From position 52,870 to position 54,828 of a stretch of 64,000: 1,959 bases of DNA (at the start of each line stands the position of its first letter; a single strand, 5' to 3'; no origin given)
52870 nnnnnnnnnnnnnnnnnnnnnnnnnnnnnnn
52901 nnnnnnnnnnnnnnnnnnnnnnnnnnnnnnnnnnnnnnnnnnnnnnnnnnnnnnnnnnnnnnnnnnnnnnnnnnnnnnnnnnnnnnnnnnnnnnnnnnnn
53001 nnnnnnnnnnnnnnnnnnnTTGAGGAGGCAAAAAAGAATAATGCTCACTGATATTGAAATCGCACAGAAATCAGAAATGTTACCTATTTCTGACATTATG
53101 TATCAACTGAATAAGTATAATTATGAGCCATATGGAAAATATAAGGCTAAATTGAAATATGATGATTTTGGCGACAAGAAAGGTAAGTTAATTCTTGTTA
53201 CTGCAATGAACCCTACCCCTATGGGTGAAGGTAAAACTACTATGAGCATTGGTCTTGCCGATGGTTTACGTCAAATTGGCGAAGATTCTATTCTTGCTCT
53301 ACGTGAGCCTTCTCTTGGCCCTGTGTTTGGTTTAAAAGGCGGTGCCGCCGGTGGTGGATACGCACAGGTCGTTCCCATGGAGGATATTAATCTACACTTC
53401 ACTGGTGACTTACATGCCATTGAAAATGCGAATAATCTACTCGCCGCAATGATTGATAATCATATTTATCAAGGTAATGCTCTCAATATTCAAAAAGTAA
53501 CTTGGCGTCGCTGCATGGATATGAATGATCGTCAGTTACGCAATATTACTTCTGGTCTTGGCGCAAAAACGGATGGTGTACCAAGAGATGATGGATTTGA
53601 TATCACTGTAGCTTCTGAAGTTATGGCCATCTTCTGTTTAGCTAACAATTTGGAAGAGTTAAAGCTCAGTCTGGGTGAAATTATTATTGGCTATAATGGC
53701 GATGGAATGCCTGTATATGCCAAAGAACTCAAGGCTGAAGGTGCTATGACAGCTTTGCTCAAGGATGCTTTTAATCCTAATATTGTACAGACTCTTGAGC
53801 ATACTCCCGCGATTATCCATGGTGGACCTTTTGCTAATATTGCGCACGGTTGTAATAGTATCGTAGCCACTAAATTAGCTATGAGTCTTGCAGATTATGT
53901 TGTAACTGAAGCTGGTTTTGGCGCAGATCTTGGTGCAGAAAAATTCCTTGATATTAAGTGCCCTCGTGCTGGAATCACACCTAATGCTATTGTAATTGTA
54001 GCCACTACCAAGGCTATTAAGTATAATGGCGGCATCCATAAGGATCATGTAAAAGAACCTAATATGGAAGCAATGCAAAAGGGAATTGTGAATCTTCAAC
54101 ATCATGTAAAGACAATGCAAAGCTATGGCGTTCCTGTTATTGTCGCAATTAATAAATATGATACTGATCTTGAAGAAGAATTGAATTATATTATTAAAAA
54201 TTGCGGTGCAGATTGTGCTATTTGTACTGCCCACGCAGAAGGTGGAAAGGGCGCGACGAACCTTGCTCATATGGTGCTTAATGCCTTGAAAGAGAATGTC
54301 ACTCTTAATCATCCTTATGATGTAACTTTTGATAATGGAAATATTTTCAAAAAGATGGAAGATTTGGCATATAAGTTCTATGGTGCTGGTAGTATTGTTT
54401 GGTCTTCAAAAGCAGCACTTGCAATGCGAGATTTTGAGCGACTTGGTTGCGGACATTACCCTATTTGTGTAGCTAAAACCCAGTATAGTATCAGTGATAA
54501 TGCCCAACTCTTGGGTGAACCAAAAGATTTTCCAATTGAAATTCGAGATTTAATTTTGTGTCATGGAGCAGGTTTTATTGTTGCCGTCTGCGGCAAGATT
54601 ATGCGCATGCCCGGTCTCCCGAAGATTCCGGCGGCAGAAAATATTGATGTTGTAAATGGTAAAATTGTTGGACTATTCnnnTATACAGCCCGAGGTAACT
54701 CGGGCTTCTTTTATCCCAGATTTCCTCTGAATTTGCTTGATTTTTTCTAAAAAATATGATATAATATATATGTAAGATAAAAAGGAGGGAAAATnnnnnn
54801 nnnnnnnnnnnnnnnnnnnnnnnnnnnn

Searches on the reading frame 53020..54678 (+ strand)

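Call 12: search_protein_families(library=phrogs, proteins=[window:53020-54678:+], max_evalue=0.00001)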
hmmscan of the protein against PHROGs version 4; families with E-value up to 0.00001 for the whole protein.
window:53020-54678:+ (553 aa): 0 families

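Call 63: search_protein_families(library=pfam, proteins=[window:53020-54678:+], max_evalue=0.01)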
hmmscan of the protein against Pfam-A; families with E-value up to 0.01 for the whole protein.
window:53020-54678:+ (553 aa): 2 families
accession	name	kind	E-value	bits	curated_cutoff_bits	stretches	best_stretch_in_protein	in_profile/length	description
PF01268.25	FTHFS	-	1.6e-238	792.9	27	1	10-553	2-556/556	Formate--tetrahydrofolate ligase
PF00009.33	GTP_EFTU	-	0.0024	17.9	26.5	1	359-397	110-148/188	Elongation factor Tu GTP binding domain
